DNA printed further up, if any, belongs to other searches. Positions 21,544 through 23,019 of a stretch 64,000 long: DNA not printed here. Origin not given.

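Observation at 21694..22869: Orphan Card1/Can2-like CARF + PD-(D/E)xK protein with S-C-K in place of the E-x-K motif and no CRISPR-Cas or cyclase nearby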

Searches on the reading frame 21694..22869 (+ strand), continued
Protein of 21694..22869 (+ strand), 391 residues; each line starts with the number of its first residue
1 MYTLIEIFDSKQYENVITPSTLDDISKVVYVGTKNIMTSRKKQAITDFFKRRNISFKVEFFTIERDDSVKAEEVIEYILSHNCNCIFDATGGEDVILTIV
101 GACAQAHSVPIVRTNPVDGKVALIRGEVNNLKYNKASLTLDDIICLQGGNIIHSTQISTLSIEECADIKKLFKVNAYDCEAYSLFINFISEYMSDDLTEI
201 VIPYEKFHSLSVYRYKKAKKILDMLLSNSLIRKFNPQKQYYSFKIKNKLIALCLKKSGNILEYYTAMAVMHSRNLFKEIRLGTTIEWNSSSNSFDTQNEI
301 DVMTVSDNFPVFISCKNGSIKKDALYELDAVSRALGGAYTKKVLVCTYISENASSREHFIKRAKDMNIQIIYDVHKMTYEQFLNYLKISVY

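Call 20: search_solved_structures(query=A1, max_evalue=1, show_alignments=5)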
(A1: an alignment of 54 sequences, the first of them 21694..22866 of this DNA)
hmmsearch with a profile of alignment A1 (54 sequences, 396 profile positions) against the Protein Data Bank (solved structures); distinct sequences matched with E-value up to 1: 4.
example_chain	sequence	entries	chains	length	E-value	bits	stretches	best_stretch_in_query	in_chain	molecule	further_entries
1xmx_A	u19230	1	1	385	2.9e-12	49.5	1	1-379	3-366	hypothetical protein VC1899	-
7bdv_A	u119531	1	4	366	2.8e-09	39.7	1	3-347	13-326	Can2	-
8bao_A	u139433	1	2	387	3.7e-07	32.7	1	21-236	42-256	DUF1887 family protein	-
8z4i_A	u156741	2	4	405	9.7e-06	28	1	22-390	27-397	CARF-domain cantaining dual-activated nuclease | CARF-domain containing dual-activated nuclease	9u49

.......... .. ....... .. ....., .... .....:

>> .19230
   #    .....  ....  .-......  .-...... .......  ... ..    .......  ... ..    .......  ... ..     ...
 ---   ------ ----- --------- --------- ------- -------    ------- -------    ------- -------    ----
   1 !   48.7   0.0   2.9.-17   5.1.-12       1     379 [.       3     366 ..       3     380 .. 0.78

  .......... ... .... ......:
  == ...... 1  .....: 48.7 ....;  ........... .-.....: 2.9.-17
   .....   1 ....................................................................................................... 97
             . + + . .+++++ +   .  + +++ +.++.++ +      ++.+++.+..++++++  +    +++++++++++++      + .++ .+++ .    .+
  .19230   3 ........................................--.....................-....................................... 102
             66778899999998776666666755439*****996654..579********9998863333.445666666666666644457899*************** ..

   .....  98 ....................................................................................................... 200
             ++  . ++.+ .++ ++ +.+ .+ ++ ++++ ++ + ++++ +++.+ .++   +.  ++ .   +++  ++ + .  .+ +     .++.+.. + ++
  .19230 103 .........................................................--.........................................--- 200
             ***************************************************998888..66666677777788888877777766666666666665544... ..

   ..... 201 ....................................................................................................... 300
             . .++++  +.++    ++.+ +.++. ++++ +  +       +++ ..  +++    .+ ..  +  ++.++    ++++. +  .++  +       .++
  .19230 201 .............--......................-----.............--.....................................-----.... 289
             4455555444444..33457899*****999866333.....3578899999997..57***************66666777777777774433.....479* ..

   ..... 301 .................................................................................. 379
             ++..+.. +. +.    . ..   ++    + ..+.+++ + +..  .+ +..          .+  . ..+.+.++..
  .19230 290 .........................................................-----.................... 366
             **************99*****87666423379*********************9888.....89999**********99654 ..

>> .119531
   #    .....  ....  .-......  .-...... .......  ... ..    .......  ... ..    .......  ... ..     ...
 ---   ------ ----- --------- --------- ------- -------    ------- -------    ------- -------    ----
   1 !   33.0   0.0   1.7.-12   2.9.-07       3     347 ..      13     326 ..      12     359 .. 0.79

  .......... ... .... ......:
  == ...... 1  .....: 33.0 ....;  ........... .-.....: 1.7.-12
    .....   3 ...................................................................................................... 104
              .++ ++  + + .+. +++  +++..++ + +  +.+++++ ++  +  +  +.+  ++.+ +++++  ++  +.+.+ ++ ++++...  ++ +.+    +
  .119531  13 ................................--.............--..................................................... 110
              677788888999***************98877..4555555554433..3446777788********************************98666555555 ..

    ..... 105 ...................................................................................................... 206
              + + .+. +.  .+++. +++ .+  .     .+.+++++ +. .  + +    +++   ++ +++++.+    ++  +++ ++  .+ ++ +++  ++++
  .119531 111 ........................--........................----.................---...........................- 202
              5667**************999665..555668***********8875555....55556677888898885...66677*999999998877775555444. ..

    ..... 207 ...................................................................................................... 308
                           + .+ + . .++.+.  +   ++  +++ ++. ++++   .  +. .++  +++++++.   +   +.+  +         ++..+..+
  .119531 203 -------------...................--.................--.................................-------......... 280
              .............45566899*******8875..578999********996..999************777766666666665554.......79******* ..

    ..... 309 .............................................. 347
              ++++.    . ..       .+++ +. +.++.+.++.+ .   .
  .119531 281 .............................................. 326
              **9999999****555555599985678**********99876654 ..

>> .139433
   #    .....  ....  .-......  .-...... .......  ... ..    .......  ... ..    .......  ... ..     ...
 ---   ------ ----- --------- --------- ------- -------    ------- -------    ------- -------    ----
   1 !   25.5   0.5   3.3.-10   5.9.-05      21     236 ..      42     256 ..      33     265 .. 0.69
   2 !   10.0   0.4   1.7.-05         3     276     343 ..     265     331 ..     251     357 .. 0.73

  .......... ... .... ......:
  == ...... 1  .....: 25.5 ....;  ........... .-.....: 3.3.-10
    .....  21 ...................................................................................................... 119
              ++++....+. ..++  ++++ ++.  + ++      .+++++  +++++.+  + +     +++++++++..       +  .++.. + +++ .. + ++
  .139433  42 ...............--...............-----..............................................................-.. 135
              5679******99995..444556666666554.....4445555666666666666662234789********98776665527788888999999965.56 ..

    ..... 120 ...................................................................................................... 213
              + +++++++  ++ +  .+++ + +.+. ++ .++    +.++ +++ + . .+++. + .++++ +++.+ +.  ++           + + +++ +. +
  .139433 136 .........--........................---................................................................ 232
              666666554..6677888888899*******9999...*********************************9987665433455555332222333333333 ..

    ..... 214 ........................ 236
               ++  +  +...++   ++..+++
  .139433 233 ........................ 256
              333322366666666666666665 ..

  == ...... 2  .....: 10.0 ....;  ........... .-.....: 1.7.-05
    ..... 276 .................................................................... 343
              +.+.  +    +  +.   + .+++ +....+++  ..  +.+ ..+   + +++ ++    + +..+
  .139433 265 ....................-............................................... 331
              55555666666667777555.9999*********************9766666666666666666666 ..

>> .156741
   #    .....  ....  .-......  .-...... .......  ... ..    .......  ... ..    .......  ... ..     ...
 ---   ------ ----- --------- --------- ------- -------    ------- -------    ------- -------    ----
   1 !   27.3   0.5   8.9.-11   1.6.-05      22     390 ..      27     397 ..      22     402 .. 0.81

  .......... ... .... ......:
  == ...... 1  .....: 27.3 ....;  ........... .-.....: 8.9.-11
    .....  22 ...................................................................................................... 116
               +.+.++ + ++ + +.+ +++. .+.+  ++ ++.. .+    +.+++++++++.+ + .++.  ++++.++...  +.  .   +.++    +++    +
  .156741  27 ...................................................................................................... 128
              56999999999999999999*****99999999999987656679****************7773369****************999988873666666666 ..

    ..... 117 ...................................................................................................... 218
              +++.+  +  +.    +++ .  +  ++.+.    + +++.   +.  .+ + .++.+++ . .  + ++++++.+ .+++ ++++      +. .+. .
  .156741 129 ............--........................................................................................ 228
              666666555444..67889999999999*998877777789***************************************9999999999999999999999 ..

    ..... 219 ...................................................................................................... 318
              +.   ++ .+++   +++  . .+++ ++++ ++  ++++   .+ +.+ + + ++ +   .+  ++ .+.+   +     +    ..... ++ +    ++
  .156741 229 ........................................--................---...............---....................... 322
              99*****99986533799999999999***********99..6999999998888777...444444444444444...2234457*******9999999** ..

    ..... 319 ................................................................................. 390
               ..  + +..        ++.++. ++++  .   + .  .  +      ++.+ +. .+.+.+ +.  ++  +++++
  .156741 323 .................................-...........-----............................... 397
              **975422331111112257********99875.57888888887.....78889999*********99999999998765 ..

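Call 26: predict_structure(alignment_id=A1)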
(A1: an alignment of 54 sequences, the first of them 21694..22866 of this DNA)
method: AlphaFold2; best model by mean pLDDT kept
length: 391 residues; sequences in the alignment: 54
mean_pLDDT: 92.8   pTM: 0.89
mean pLDDT of the five models: 92.8, 92.6, 92.5, 91.2, 91.2
residues with pLDDT >= 90: 329; 70-90: 53; 50-70: 9; < 50: 0
segments of 3 or more residues with pLDDT < 50: none
pLDDT, mean of each block of 10 residues (from residue 1): 95 94 94 93 95 93 89 95 95 87 95 90 88 88 93 88 96 97 96 96 94 96 98 88 96 95 97 93 82 70 95 94 94 92 96 94 97 97 96 87
secondary structure, 60 per line:
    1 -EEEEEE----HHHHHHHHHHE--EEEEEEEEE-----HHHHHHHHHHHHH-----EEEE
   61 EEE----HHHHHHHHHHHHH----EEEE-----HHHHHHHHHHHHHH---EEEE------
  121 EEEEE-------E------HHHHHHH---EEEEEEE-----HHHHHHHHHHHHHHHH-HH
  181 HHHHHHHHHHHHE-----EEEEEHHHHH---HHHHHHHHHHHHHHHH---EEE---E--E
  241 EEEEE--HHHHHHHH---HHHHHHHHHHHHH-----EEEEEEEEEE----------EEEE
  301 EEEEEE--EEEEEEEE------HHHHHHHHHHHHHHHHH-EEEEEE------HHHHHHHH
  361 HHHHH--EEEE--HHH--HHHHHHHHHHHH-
elements in order: E2-7 H12-21 E25-33 H39-51 E57-63 H68-80 E85-88 H94-107 E111-114 E121-125 H140-146 E150-156 H162-177 H179-192 E199-203 H204-208 H212-227 E231-233 E240-245 H248-255 H259-271 E277-286 E297-306 E309-316 H323-339 E341-346 H353-365 E368-371 H379-390

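Call 30: fold_search(model_id=the predicted structure, library=pdb)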
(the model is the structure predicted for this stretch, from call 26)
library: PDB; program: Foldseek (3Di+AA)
matches with E <= 10: 1251; with E <= 0.001: 28
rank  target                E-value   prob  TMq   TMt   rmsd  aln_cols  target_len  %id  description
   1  1xmx                  1.5e-24  1.00  0.75  0.77   4.4       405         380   16  Crystal structure of protein VC1899 from Vibrio cholerae (released 2004-11-16)
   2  9u49_A                5.3e-21  1.00  0.71  0.70   5.3       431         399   18  crystal structure of Cdn1 in complex with cA4 (released 2026-02-04)
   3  7bdv_A                2.1e-20  1.00  0.66  0.72   5.5       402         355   14  Structure of Can2 from Sulfobacillus thermosulfidooxidans in complex with cyclic tetra-adenylate (cA4) (released 2021-03-03)
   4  7bdv_B                4.8e-20  1.00  0.69  0.77   4.6       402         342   14  Structure of Can2 from Sulfobacillus thermosulfidooxidans in complex with cyclic tetra-adenylate (cA4) (released 2021-03-03)
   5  7bdv_C                4.9e-19  1.00  0.68  0.77   4.8       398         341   14  Structure of Can2 from Sulfobacillus thermosulfidooxidans in complex with cyclic tetra-adenylate (cA4) (released 2021-03-03)
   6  7bdv_D                1.9e-18  1.00  0.66  0.75   5.1       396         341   14  Structure of Can2 from Sulfobacillus thermosulfidooxidans in complex with cyclic tetra-adenylate (cA4) (released 2021-03-03)
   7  8bao_B                2.9e-18  1.00  0.69  0.73   6.5       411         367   14  Dysgonamonadaceae bacterium CRISPR ancillary nuclease 2 (released 2022-11-30)
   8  8bao_A                7.4e-18  1.00  0.68  0.71   6.4       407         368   13  Dysgonamonadaceae bacterium CRISPR ancillary nuclease 2 (released 2022-11-30)
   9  6xl1_A                1.8e-17  1.00  0.66  0.69   5.3       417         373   17  crystal structure of cA4-activated Card1(D294N) (released 2020-12-30)
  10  8z4i_A                3.0e-16  1.00  0.38  0.39  18.5       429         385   18  crystal structure of Cdn1 in complex with cA3 (released 2026-02-04)
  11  6wxw_A                6.0e-16  1.00  0.64  0.67   5.6       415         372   16  crystal structure of apo Card1 (released 2020-12-30)
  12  8z4i_B                1.1e-15  1.00  0.36  0.37  18.8       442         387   18  crystal structure of Cdn1 in complex with cA3 (released 2026-02-04)
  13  8q44_B                2.1e-14  1.00  0.62  0.56   8.5       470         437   13  Crystal structure of cA4-bound Can2 (E364R) in complex with oligo-T DNA (released 2023-11-22)
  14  8q43_B                2.3e-14  1.00  0.63  0.59   7.6       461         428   13  Crystal structure of cA4-bound Can2 (E341A) in complex with oligo-C DNA (released 2023-11-22)
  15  8q3z_A                3.5e-14  1.00  0.64  0.58   8.1       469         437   13  Crystal structure of cA4-bound Can2 from Thermoanaerobacter brockii (released 2023-11-22)
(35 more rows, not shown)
